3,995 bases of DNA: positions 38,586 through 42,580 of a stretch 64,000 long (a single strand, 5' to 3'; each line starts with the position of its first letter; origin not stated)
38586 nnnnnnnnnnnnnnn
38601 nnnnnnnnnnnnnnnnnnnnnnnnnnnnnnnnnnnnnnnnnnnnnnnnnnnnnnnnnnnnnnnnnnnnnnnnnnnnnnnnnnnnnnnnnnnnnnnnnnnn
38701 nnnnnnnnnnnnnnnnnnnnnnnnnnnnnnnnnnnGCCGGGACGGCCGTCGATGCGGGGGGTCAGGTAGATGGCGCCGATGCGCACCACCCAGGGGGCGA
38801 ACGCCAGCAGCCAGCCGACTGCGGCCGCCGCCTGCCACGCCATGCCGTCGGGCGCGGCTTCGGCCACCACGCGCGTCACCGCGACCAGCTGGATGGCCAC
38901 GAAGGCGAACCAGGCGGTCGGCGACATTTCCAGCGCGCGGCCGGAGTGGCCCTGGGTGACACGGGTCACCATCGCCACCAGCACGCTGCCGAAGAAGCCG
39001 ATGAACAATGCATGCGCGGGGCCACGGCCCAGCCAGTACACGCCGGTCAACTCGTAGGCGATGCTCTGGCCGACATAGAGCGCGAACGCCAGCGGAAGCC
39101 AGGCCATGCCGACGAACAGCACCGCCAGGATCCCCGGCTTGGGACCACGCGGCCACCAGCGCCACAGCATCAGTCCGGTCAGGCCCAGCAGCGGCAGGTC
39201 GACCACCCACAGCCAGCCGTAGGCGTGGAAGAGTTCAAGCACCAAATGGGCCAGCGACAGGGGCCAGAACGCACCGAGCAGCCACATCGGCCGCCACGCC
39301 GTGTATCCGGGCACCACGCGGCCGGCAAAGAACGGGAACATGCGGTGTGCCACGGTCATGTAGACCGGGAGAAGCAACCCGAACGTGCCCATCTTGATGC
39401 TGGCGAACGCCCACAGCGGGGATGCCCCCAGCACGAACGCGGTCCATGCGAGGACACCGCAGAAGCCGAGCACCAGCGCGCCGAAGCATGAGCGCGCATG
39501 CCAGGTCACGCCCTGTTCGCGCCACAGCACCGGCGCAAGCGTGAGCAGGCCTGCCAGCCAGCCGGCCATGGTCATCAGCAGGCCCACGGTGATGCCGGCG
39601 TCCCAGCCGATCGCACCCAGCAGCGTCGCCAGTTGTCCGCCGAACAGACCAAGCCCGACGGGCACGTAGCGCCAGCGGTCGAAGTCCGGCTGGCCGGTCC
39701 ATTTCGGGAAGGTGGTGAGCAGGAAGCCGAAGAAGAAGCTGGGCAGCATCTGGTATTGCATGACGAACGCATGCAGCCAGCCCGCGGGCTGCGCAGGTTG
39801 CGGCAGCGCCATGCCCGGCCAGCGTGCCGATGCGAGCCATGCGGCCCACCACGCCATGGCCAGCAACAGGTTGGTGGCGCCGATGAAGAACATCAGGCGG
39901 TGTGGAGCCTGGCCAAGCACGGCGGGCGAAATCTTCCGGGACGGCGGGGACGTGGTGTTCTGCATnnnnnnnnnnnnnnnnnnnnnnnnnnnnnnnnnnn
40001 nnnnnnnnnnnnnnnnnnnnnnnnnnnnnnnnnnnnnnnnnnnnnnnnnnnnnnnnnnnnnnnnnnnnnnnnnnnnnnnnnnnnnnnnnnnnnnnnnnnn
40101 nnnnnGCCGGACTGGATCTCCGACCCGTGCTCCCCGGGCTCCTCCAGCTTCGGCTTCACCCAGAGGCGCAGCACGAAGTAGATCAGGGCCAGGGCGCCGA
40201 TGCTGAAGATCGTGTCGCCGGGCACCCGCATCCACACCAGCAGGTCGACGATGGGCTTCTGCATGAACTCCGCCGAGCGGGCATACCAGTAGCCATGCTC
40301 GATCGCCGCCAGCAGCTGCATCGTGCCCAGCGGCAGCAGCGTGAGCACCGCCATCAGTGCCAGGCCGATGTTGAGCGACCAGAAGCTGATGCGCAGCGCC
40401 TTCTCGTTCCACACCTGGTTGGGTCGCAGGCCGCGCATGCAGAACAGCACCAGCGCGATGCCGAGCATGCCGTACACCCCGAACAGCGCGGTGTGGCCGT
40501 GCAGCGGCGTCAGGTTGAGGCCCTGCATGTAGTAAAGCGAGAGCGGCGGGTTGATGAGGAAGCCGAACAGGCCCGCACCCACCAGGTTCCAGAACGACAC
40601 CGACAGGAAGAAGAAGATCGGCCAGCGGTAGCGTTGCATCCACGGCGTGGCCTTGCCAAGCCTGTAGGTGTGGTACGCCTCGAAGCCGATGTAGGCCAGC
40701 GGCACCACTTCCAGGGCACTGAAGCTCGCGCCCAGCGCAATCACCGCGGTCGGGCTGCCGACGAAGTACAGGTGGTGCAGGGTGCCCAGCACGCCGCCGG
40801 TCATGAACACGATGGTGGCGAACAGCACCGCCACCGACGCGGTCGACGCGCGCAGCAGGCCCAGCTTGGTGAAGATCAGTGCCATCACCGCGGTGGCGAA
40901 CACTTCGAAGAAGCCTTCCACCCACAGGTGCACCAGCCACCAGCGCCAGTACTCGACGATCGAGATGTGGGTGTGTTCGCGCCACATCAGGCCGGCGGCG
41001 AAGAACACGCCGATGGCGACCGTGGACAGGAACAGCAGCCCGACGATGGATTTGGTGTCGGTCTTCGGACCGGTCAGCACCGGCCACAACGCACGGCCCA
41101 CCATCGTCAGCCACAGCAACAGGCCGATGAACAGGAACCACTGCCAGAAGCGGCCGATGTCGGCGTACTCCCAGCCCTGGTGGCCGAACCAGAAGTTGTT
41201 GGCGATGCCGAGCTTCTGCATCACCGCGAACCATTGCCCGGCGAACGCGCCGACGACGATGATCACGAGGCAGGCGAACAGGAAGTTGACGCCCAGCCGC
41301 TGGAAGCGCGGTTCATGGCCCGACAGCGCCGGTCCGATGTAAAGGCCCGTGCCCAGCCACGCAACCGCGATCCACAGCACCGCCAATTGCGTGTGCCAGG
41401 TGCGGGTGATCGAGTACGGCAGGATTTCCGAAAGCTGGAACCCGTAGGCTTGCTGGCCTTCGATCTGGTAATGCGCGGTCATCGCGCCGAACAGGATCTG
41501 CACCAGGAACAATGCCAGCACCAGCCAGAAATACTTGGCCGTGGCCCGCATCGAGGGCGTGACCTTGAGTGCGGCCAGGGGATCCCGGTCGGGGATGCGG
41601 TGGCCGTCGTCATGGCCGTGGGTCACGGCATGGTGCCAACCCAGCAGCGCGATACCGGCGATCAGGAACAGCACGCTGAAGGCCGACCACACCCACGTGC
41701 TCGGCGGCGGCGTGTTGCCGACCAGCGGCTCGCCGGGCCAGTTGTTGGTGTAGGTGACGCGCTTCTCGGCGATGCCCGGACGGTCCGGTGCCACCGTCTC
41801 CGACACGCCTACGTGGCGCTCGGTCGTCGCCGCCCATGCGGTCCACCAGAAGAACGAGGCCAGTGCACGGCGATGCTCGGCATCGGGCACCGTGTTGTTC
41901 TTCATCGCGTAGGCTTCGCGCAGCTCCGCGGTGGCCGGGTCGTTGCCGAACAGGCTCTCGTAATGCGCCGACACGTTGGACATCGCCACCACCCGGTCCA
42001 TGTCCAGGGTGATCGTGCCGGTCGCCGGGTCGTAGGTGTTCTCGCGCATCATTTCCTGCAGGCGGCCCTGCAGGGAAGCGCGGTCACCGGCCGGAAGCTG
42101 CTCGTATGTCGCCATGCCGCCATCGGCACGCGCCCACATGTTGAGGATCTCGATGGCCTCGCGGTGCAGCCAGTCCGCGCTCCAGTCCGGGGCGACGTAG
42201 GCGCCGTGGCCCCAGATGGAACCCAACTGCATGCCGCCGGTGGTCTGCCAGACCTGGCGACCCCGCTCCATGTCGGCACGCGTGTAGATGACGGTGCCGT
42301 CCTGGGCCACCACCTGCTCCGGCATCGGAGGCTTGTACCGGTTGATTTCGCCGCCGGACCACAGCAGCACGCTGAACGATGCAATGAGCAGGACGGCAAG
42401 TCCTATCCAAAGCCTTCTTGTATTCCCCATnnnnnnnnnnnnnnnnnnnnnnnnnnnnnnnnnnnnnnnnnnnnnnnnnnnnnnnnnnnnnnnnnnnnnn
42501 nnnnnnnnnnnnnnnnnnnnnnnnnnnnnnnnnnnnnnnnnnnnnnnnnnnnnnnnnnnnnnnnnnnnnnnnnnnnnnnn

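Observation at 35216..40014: nnrS operon extended by SirB2-like, group II PLP decarboxylase and cysteine-synthase-family genes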

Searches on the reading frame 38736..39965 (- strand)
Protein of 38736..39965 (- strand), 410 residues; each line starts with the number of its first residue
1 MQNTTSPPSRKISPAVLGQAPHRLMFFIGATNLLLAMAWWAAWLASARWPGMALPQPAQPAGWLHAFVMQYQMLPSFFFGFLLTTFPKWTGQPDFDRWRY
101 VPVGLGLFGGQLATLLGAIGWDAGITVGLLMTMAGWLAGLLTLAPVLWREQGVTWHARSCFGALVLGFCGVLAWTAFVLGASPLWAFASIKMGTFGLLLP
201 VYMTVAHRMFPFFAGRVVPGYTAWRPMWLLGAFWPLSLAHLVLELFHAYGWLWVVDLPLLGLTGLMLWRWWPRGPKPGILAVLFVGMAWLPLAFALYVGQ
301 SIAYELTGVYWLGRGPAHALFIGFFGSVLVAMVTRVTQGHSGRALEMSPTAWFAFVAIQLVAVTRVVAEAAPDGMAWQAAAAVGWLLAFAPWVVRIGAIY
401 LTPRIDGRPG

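Call 6: search_protein_families(library=pfam, proteins=[window:38736-39965:-])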
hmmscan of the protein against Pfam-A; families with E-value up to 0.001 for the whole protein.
window:38736-39965:- (410 aa): 1 family
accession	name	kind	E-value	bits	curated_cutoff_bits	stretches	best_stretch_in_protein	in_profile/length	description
PF05940.17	NnrS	-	2.1e-58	198.9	28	1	19-404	4-371/371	NnrS protein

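Call 7: search_protein_families(library=ncbifam, proteins=[window:38736-39965:-])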
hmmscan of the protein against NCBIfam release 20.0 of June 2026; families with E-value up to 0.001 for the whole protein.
window:38736-39965:- (410 aa): 0 families

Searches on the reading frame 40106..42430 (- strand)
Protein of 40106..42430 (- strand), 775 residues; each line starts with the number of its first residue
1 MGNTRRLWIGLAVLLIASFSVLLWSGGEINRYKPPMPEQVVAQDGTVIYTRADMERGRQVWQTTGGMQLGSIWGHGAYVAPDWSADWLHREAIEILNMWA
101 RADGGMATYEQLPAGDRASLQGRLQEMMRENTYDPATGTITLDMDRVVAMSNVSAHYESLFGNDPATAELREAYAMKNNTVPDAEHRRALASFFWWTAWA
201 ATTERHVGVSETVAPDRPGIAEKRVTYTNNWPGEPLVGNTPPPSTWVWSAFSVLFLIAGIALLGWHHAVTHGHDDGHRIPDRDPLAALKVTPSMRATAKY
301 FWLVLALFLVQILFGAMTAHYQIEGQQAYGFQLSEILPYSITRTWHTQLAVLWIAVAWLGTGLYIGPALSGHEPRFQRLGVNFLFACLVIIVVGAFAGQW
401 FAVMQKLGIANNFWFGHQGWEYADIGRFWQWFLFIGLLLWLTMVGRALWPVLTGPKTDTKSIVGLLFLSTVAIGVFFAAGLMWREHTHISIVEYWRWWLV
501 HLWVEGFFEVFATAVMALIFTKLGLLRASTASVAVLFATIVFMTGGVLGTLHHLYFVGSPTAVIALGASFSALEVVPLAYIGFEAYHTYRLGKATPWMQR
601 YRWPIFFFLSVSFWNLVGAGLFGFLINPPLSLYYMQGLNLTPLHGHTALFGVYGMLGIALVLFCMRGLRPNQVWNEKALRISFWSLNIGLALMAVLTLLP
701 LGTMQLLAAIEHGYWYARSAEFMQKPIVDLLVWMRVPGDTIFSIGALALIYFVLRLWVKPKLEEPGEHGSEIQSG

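Call 6: search_protein_families(library=pfam, proteins=[window:40106-42430:-])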
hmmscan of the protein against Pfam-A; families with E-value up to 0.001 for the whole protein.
window:40106-42430:- (775 aa): 2 families
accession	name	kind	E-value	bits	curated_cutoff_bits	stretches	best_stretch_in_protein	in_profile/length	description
PF22085.1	NorB_cytochrome_c-like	-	1.8e-63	214.6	29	1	37-232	1-180/181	Nitric oxide reductase subunit B, cytochrome c-like domain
PF00115.25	COX1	-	2.1e-58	198.7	34.8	1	296-741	2-436/436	Cytochrome C and Quinol oxidase polypeptide I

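Call 7: search_protein_families(library=ncbifam, proteins=[window:40106-42430:-])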
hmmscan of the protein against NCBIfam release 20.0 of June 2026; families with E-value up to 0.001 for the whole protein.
window:40106-42430:- (775 aa): 0 families
